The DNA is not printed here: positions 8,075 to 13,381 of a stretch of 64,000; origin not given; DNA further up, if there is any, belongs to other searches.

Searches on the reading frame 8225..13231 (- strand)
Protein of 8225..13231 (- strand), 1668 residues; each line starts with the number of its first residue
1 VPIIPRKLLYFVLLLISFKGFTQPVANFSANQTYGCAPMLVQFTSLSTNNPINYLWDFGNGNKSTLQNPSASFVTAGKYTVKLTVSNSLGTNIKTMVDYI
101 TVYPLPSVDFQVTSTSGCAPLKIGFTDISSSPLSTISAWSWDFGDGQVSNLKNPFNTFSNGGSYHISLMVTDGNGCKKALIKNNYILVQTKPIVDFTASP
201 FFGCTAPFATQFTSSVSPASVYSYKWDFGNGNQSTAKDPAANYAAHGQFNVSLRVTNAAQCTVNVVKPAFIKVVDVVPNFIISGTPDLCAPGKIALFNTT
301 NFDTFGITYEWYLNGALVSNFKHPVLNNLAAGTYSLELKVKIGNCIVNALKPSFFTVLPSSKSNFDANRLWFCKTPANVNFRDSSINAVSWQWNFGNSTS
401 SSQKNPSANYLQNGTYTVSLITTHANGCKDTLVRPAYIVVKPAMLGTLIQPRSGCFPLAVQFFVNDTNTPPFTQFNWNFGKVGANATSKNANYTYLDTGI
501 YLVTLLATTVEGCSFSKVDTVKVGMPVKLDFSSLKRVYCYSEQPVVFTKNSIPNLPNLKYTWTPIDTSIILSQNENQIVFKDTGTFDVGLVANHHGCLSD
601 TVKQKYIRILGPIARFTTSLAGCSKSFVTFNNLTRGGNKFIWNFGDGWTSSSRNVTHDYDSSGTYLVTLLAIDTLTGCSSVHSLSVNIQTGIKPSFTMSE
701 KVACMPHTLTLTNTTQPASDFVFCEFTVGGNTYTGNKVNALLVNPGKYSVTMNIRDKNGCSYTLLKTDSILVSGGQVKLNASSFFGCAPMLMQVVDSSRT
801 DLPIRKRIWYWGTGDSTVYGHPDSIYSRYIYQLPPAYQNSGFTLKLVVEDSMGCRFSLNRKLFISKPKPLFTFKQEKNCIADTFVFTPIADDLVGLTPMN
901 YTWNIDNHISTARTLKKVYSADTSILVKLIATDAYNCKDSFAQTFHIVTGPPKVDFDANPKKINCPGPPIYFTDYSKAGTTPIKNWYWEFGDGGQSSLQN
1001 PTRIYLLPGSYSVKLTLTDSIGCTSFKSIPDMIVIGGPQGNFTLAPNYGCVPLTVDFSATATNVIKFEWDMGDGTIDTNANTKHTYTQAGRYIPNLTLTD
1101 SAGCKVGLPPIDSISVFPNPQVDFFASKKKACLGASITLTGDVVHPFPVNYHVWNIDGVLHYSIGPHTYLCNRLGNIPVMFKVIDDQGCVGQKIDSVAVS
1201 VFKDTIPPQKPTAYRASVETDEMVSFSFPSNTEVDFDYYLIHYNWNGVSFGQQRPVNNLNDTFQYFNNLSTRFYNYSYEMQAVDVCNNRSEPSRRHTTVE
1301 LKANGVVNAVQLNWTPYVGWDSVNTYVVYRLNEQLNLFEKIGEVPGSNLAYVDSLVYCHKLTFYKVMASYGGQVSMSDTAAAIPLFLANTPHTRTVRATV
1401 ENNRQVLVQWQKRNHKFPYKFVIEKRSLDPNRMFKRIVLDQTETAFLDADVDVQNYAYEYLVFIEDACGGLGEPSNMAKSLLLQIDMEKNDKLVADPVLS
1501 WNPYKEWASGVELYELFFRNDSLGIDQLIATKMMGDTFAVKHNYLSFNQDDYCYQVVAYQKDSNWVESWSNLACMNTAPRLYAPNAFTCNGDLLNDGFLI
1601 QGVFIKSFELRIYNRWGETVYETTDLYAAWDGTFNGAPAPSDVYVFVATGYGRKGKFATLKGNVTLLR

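Call 8: search_protein_families(library=pfam, proteins=[window:8225-13231:-], max_evalue=0.01)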
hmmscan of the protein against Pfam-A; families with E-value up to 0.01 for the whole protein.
window:8225-13231:- (1668 aa): 4 families
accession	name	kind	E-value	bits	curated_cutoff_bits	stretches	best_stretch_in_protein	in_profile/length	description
PF18911.6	PKD_4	-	2.1e-109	358.2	27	8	23-102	3-85/85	PKD domain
PF00801.26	PKD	-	5.6e-65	215.8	23.5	7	27-91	3-71/80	PKD domain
PF13585.12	CHU_C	-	1.1e-14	54.7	27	1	1583-1650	3-72/86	CHU_C Type IX secretion signal domain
PF08329.16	ChitinaseA_N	-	7.9e-11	42.2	21.2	0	481-523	65-107/133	Chitinase A, N-terminal domain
